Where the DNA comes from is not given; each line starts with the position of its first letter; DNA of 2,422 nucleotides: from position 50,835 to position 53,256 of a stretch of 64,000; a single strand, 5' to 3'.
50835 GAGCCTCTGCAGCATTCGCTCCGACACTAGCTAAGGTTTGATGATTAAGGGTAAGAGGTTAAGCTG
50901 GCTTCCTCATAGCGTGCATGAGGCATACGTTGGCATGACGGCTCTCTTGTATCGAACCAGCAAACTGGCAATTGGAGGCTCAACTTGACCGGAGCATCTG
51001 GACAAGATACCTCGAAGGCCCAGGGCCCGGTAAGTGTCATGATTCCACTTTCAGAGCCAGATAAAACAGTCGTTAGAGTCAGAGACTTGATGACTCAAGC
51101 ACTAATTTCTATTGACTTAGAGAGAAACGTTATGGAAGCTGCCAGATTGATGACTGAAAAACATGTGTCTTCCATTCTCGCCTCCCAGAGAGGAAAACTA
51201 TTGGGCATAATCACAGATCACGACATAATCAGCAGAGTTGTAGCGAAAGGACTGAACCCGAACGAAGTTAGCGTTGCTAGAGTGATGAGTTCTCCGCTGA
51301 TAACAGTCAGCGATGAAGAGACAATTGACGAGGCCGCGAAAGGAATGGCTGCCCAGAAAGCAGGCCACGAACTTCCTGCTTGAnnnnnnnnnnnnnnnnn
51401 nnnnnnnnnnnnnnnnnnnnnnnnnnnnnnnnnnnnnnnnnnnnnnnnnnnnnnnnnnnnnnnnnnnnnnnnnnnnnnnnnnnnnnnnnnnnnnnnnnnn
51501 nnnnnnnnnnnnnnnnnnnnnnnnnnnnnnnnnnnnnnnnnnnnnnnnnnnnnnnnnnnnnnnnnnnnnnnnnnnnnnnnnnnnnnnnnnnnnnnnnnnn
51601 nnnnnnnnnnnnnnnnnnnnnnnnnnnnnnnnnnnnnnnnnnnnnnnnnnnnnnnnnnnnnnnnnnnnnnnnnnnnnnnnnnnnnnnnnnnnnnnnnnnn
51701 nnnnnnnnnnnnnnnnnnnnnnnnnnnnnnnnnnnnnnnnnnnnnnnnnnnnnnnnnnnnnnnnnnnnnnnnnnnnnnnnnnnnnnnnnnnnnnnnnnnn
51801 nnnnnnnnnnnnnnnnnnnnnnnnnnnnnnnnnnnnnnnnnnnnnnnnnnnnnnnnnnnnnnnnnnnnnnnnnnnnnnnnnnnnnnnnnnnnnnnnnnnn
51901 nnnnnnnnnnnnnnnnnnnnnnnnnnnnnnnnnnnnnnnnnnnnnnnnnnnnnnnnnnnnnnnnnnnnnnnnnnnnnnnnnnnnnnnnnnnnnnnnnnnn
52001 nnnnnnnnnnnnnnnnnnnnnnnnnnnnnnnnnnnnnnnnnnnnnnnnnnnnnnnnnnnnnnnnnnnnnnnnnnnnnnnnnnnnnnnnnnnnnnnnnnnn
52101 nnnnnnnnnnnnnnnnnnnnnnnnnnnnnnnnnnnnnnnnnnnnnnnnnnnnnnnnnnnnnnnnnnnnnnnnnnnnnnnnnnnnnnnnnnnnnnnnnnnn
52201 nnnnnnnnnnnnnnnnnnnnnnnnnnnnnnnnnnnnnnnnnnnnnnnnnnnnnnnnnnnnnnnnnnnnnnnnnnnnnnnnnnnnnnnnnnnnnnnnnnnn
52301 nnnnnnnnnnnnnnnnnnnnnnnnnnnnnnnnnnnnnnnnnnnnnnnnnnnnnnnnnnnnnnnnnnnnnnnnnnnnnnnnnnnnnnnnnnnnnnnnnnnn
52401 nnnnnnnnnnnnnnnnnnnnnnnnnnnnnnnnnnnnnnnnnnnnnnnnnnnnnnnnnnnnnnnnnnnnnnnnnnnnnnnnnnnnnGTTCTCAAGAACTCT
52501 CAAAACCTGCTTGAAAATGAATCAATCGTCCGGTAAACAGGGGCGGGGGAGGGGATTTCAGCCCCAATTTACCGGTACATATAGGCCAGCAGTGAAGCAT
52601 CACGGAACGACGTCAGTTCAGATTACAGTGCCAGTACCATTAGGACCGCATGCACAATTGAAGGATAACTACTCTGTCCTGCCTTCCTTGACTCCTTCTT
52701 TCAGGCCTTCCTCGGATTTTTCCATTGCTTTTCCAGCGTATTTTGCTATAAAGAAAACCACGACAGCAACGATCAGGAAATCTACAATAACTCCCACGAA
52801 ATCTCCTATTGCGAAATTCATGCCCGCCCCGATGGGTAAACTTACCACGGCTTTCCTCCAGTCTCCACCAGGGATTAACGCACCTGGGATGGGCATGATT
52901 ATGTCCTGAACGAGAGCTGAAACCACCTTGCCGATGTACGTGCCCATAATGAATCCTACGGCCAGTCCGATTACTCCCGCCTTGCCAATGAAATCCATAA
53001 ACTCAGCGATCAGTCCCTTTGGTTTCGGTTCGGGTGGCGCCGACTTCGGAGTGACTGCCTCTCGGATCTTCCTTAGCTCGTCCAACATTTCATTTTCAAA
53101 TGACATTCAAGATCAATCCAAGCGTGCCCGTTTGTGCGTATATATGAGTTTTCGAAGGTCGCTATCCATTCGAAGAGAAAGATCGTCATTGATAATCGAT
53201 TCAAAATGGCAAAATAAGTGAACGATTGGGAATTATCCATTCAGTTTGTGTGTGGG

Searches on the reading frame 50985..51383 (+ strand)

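Call 43: search_protein_families(library=pfam, max_evalue=0.01, proteins=[window:50985-51383:+])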
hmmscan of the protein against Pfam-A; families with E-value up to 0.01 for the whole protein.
window:50985-51383:+ (132 aa): 1 family
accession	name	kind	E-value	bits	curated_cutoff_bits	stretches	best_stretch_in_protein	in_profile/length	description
PF00571.33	CBS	-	1.7e-16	60.7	24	2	32-85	1-55/57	CBS domain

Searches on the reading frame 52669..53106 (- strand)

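Call 43: search_protein_families(library=pfam, max_evalue=0.01, proteins=[window:52669-53106:-])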
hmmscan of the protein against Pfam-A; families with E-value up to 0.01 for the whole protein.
window:52669-53106:- (145 aa): 1 family
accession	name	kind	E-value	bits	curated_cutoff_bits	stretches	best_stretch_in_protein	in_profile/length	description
PF01741.23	MscL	-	5.4e-21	75.6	27.4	1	32-132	1-103/123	Large-conductance mechanosensitive channel, MscL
